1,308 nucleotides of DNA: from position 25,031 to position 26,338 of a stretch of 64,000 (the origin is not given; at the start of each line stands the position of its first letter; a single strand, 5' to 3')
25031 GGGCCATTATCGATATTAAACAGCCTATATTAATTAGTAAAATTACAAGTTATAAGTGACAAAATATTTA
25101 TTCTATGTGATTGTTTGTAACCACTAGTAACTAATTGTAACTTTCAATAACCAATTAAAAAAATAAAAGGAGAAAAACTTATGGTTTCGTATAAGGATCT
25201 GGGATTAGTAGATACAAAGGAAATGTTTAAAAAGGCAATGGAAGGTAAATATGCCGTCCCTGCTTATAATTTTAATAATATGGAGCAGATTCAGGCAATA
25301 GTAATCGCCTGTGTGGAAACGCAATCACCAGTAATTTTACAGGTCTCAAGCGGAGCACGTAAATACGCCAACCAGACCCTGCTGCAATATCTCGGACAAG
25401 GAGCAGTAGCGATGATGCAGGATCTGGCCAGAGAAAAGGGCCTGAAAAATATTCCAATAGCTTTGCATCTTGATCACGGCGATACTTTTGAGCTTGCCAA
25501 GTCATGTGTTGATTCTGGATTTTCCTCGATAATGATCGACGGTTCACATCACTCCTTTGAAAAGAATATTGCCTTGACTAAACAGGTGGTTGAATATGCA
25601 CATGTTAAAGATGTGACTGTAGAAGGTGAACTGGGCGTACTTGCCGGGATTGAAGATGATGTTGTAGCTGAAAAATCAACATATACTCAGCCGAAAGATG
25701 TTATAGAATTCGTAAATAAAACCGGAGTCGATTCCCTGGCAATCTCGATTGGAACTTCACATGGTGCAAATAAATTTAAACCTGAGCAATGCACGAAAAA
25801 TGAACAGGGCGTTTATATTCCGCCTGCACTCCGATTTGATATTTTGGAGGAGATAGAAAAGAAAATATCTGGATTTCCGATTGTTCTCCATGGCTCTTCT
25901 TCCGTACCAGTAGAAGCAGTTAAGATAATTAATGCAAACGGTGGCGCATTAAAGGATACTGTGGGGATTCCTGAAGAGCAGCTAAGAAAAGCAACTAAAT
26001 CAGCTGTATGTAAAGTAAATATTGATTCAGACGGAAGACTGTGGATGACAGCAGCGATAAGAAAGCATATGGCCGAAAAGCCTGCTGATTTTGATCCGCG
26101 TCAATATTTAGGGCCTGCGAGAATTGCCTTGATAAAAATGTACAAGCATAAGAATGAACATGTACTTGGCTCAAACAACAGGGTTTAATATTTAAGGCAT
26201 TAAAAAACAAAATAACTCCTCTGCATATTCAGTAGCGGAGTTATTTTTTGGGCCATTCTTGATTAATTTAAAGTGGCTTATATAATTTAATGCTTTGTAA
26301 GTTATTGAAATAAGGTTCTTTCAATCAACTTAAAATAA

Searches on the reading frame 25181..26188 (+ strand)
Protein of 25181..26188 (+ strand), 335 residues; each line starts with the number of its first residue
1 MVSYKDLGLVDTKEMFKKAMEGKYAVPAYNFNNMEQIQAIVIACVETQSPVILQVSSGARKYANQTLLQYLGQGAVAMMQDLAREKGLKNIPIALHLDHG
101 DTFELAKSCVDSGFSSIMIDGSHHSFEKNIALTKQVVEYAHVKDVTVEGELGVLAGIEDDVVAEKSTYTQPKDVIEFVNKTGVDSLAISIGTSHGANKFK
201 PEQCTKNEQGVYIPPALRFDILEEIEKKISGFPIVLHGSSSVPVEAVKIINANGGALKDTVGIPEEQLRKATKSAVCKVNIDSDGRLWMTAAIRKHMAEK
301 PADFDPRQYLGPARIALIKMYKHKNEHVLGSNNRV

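Call 61: find_homologous_proteins(query=window:25181-26188:+, max_evalue=1e-100)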
Query window:25181-26188:+ (335 aa): 7997 proteins with E <= 1e-100 among 8000 candidates; the best 120 are listed.
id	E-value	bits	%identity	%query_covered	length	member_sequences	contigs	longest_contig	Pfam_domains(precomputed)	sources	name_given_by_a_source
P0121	6.2e-241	816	-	-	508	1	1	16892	PF01116.27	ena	-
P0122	1.3e-218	743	100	100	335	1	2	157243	PF01116.27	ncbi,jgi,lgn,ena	-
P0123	2.2e-205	699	93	100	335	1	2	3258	PF01116.27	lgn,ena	-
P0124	3.9e-203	692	93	100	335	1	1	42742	PF01116.27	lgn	-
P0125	4.8e-203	691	92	100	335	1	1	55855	PF01116.27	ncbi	-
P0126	4.1e-202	688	91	100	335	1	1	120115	PF01116.27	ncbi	-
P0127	6.5e-202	688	91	100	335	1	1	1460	PF01116.27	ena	-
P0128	8.1e-202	687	92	100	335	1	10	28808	PF01116.27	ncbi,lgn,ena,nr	ncbi:MAG: class II fructose-1,6-bisphosphate aldolase [Candidatus Omnitrophica bacterium]|nr:class I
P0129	3.9e-200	682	90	100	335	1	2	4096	PF01116.27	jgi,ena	-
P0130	7.1e-200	681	90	100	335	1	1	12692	PF01116.27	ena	-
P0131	1.2e-198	677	90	100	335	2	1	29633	PF01116.27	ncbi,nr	ncbi:MAG: class II fructose-1,6-bisphosphate aldolase [Candidatus Omnitrophica bacterium]|nr:class I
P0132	1.9e-198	676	91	100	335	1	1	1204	PF01116.27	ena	-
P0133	2.4e-197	673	88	100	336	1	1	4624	PF01116.27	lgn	-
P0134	2.8e-197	672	88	100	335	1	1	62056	PF01116.27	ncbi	ncbi:MAG: class II fructose-bisphosphate aldolase [Candidatus Omnitrophota bacterium]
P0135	9.5e-193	658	87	100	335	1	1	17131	PF01116.27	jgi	jgi:fructose-bisphosphate aldolase class II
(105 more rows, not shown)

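Call 62: find_encoding_contigs(protein=P0125, flank=10000, max_places=2)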
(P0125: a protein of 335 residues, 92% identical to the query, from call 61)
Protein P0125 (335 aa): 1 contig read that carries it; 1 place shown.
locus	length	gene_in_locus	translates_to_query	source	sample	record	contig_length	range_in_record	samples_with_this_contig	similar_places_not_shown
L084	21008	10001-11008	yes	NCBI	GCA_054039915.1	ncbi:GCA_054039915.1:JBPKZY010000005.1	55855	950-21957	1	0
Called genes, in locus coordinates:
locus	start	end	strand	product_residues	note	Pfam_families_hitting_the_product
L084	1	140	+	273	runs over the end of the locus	PF00793:DAHP_synth_1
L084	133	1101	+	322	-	PF01380:SIS, PF00571:CBS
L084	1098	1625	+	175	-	PF13419:HAD_2, PF00702:Hydrolase, PF08282:Hydrolase_3 (weak)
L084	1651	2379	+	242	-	PF00005:ABC_tran, PF13304:AAA_21 (faint)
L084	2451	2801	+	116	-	PF02482:Ribosomal_S30AE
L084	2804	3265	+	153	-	PF00359:PTS_EIIA_2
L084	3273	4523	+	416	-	PF01933:CofD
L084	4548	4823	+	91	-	PF00381:PTS-HPr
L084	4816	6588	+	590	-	PF05524:PEP-utilisers_N, PF00391:PEP-utilizers, PF02896:PEP-utilizers_C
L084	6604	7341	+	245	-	PF00483:NTP_transferase, PF12804:NTP_transf_3 (weak)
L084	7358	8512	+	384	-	PF00438:S-AdoMet_synt_N, PF02772:S-AdoMet_synt_M, PF02773:S-AdoMet_synt_C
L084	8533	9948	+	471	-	PF05221:AdoHcyase, PF00670:AdoHcyase_NAD, PF02826:2-Hacid_dh_C (weak)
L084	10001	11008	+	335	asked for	PF01116:F_bP_aldolase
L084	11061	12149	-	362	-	PF03739:LptF_LptG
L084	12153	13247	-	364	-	PF03739:LptF_LptG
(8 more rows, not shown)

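Call 63: find_encoding_contigs(protein=P0126, flank=10000, max_places=2)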
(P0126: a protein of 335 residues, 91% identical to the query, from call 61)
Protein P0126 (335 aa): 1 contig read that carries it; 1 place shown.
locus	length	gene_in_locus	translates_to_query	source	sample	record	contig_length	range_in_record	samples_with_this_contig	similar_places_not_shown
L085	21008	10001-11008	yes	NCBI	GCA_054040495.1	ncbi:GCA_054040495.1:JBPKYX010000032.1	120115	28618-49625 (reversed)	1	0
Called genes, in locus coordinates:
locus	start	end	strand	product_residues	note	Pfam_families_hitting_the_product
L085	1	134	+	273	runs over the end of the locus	PF00793:DAHP_synth_1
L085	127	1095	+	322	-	PF01380:SIS, PF00571:CBS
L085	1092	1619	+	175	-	PF13419:HAD_2, PF00702:Hydrolase, PF08282:Hydrolase_3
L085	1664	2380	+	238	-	PF00005:ABC_tran, PF13304:AAA_21 (faint)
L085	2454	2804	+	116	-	PF02482:Ribosomal_S30AE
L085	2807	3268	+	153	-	PF00359:PTS_EIIA_2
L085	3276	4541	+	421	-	PF01933:CofD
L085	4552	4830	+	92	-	PF00381:PTS-HPr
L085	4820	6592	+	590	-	PF05524:PEP-utilisers_N, PF00391:PEP-utilizers, PF02896:PEP-utilizers_C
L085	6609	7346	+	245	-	PF00483:NTP_transferase, PF12804:NTP_transf_3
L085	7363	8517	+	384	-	PF00438:S-AdoMet_synt_N, PF02772:S-AdoMet_synt_M, PF02773:S-AdoMet_synt_C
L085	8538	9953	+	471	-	PF05221:AdoHcyase, PF00670:AdoHcyase_NAD, PF02826:2-Hacid_dh_C (weak)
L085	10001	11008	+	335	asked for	PF01116:F_bP_aldolase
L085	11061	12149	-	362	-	PF03739:LptF_LptG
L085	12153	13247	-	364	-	PF03739:LptF_LptG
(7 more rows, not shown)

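Call 64: find_encoding_contigs(protein=P0124, flank=10000, max_places=2)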
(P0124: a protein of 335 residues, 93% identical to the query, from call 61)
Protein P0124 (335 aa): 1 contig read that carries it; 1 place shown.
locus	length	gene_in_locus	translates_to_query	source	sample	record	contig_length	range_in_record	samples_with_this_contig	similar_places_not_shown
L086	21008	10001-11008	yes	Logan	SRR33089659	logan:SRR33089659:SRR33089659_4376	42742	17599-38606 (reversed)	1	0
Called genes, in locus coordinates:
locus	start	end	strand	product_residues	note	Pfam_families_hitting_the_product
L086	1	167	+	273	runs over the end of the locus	PF00793:DAHP_synth_1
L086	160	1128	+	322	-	PF01380:SIS, PF00571:CBS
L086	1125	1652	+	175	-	PF00702:Hydrolase, PF13419:HAD_2 (weak), PF08282:Hydrolase_3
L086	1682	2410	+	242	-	PF00005:ABC_tran, PF13304:AAA_21 (faint)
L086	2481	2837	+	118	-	PF02482:Ribosomal_S30AE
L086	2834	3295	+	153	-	PF00359:PTS_EIIA_2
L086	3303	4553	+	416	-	PF01933:CofD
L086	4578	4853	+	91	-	PF00381:PTS-HPr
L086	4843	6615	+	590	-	PF05524:PEP-utilisers_N, PF00391:PEP-utilizers, PF02896:PEP-utilizers_C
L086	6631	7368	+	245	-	PF00483:NTP_transferase, PF12804:NTP_transf_3 (weak)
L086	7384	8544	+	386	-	PF00438:S-AdoMet_synt_N, PF02772:S-AdoMet_synt_M, PF02773:S-AdoMet_synt_C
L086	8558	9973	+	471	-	PF05221:AdoHcyase, PF00670:AdoHcyase_NAD, PF02826:2-Hacid_dh_C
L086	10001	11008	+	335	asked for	PF01116:F_bP_aldolase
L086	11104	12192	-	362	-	PF03739:LptF_LptG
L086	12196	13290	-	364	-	PF03739:LptF_LptG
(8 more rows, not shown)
